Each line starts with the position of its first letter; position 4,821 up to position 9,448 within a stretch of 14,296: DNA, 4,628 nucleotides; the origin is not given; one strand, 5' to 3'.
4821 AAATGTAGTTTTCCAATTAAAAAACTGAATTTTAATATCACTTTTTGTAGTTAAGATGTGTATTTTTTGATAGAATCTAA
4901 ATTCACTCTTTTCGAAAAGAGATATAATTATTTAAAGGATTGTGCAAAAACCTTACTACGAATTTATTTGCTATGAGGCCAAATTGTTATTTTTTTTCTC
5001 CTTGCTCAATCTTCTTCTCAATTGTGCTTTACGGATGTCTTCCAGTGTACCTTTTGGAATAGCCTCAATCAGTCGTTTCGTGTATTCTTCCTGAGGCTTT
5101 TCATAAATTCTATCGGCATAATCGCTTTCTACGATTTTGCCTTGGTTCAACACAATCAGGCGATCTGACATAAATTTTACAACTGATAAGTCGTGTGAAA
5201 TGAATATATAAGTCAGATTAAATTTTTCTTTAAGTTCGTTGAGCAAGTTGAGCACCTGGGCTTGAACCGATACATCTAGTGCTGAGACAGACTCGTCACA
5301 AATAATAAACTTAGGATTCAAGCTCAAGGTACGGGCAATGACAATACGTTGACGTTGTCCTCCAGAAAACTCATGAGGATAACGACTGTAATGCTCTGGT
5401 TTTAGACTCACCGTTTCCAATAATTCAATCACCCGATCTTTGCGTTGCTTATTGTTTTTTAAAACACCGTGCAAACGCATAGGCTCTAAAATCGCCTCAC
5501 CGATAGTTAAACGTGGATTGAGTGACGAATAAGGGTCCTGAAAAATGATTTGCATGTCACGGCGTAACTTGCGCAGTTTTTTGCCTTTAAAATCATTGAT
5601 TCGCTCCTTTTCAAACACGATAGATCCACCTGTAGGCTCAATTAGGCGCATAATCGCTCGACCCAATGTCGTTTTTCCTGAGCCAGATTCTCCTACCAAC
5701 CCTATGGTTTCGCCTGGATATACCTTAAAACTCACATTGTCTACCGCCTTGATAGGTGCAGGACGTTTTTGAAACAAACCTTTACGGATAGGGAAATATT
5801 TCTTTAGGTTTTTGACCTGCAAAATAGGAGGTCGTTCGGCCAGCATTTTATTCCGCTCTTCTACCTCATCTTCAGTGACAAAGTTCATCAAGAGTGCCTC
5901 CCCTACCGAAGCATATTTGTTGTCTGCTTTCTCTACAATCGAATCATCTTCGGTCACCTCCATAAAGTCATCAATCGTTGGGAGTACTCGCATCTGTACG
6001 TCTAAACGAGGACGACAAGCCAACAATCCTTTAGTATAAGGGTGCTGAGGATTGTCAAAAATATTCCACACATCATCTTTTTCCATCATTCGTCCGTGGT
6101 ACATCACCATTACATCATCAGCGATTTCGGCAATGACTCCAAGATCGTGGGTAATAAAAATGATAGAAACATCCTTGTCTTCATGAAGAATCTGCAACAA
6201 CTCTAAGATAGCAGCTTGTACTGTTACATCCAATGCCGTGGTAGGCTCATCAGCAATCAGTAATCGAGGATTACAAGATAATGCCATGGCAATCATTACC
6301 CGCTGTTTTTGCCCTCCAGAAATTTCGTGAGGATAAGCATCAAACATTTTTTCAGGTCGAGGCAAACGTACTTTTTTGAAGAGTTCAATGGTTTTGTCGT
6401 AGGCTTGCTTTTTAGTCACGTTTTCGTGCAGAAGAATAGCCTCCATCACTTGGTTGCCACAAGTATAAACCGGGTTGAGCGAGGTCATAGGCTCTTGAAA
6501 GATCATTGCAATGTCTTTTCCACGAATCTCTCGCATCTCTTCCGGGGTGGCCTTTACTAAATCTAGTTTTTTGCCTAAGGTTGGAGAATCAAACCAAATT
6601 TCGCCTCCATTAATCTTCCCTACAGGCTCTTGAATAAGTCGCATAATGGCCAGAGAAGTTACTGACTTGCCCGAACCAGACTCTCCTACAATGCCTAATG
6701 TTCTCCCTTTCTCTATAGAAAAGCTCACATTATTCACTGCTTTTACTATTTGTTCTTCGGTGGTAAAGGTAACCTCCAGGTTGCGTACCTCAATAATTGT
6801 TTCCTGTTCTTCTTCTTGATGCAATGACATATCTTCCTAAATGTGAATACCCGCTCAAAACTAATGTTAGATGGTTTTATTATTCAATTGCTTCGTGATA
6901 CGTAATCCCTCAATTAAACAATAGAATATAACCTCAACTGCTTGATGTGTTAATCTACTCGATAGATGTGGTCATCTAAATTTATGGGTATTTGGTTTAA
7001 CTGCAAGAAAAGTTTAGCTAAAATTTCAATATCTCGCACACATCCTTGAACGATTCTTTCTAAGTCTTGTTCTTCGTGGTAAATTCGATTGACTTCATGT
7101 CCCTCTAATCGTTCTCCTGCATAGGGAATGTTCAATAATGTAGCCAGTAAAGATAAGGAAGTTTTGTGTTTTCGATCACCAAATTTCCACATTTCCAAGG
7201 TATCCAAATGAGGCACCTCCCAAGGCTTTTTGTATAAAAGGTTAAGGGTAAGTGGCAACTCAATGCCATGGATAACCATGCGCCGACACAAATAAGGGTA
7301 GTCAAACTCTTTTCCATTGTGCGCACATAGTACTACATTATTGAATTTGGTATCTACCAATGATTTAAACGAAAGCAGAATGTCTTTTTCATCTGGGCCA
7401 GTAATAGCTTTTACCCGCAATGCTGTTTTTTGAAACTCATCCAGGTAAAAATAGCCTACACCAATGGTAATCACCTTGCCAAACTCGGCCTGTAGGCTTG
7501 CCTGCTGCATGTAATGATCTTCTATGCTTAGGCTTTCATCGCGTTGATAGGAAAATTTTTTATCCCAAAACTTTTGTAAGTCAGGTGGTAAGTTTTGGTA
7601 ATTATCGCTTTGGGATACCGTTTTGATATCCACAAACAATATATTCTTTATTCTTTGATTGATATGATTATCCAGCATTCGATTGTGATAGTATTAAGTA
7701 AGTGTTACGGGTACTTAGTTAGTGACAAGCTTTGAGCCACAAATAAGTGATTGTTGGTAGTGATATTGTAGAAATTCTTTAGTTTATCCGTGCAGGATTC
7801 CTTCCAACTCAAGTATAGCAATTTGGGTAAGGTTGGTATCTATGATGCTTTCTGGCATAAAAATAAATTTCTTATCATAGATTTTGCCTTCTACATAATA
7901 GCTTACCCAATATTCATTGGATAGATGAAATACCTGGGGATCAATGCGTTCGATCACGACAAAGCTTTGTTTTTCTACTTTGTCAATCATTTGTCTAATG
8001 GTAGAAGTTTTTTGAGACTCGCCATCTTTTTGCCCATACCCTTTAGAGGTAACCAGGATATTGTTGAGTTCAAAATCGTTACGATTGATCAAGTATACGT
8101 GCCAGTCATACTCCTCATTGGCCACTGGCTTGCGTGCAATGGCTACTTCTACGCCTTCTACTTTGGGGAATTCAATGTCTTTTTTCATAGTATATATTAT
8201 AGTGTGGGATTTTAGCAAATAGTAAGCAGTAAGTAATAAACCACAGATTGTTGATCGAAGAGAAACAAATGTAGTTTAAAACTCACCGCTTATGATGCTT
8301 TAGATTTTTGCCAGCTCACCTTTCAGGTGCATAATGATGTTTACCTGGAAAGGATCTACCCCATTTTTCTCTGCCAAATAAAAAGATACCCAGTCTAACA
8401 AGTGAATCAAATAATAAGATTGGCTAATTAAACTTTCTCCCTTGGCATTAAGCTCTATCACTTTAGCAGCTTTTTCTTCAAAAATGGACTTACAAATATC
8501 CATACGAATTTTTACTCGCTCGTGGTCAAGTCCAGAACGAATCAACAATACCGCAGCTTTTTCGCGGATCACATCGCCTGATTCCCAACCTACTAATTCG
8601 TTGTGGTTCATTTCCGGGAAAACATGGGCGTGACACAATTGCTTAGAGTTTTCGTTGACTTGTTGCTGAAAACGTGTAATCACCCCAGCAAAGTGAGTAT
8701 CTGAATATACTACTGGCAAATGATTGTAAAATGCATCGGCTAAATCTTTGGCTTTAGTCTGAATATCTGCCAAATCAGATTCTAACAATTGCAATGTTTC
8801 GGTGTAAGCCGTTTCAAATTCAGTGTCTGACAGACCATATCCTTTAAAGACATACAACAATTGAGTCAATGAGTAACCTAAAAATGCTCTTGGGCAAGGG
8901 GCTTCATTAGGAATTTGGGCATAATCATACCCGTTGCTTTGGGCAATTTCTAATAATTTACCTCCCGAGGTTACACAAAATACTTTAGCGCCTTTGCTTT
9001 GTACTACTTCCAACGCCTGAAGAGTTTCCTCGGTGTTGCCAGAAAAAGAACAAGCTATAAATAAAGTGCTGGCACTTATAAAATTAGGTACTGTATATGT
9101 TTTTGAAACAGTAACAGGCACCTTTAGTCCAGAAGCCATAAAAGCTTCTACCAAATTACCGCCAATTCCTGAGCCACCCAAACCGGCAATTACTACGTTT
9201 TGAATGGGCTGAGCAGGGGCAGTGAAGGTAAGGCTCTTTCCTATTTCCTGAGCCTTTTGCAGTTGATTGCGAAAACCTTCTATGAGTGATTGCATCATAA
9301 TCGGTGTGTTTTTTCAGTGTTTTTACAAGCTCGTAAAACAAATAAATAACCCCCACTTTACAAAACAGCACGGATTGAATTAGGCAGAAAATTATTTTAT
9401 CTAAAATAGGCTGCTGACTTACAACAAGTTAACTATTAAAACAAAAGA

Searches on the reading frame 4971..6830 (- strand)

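Call 8: search_protein_families(library=pfam, proteins=[window:4971-6830:-])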
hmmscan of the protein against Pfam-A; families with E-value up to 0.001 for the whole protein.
window:4971-6830:- (619 aa): 13 families
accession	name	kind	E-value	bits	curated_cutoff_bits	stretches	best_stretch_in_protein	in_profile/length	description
PF00005.33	ABC_tran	-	2.6e-63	213.1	25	2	364-514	2-135/137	ABC transporter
PF02463.25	SMC_N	-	4.6e-13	49.5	40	1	376-559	27-209/220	RecF/RecN/SMC N terminal domain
PF08352.17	oligo_HPY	-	6.8e-12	46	27.1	1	249-286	1-38/65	Oligopeptide/dipeptide transporter, C-terminal region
PF13304.12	AAA_21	-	3.1e-10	41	27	1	167-233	235-303/304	AAA domain, putative AbiEii toxin, Type IV TA system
PF13401.12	AAA_22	-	1.1e-08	35.9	27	0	378-467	10-65/130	AAA domain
PF13555.12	AAA_29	-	1.6e-06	28.2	27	0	367-401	16-50/61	P-loop containing region of AAA domain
PF13191.12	AAA_16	-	3.1e-06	28.2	32.6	0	376-408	27-59/167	AAA ATPase domain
PF00931.28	NB-ARC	-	1.9e-05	24.5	23.5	0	375-395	20-40/248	NB-ARC domain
PF00004.35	AAA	-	0.00018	22.4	21.2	0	378-398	3-23/131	ATPase family associated with various cellular activities (AAA)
PF20720.3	nSTAND3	-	0.00031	20.9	27.2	0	378-416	22-59/155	Novel STAND NTPase 3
PF00006.31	ATP-synt_ab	-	0.00042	20.5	29.5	0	34-66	6-38/213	ATP synthase alpha/beta family, nucleotide-binding domain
PF04851.21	ResIII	-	0.00047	20.6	22.5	0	30-68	10-49/164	Type III restriction enzyme, res subunit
PF25199.1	nSTAND_NTPase5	-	0.00095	19.5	34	0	374-432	42-103/145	Novel STAND NTPase 5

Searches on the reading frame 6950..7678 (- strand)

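Call 8: search_protein_families(library=pfam, proteins=[window:6950-7678:-])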
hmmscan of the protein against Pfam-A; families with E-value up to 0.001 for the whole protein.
window:6950-7678:- (242 aa): 3 families
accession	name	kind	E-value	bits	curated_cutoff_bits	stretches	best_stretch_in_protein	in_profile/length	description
PF10108.15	DNA_pol_B_exo2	-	1.1e-08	35.5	24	1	63-237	5-183/213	Predicted 3'-5' exonuclease related to the exonuclease domain of PolB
PF13482.12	RNase_H_2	-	3.2e-07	30.9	22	1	62-223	10-160/165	RNase_H superfamily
PF03104.25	DNA_pol_B_exo1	-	0.00016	21.6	23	1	85-136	129-182/242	DNA polymerase family B, exonuclease domain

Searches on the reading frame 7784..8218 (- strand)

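Call 8: search_protein_families(library=pfam, proteins=[window:7784-8218:-])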
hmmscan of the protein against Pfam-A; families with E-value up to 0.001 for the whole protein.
window:7784-8218:- (144 aa): 0 families

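Call 31: search_protein_families(library=ncbifam, proteins=[window:7784-8218:-], max_evalue=1)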
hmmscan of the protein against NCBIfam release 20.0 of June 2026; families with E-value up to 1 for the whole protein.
window:7784-8218:- (144 aa): 1 family
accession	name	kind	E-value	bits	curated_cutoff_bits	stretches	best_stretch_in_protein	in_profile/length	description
NF008418.0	PRK11245.1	equivalog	0.063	13.4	152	1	74-116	61-102/121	dihydroneopterin triphosphate 2'-epimerase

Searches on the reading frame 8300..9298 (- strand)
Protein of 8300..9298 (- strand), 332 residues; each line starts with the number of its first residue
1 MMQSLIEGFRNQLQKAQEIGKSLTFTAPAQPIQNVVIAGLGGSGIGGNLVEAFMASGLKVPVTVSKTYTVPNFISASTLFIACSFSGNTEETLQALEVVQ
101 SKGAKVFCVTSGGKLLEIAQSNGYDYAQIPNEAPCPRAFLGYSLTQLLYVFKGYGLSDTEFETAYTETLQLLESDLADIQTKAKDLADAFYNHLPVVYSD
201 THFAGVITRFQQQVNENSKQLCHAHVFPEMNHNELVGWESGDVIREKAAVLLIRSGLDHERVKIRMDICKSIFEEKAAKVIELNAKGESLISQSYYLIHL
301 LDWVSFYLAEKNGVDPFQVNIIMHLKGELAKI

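Call 8: search_protein_families(library=pfam, proteins=[window:8300-9298:-])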
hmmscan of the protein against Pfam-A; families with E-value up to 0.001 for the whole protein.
window:8300-9298:- (332 aa): 2 families
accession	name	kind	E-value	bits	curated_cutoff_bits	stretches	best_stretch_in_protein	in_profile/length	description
PF10432.14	bact-PGI_C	-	8.5e-50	169.1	24.5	1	180-329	2-151/151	Bacterial phospho-glucose isomerase C-terminal SIS domain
PF01380.27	SIS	-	2.6e-07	31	25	1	34-111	7-88/131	SIS domain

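Call 12: find_encoding_contigs(protein=window:8300-9298:-, flank=10000, max_places=6)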
Protein window:8300-9298:- (332 aa): no gene with exactly this product is on record in the collection.
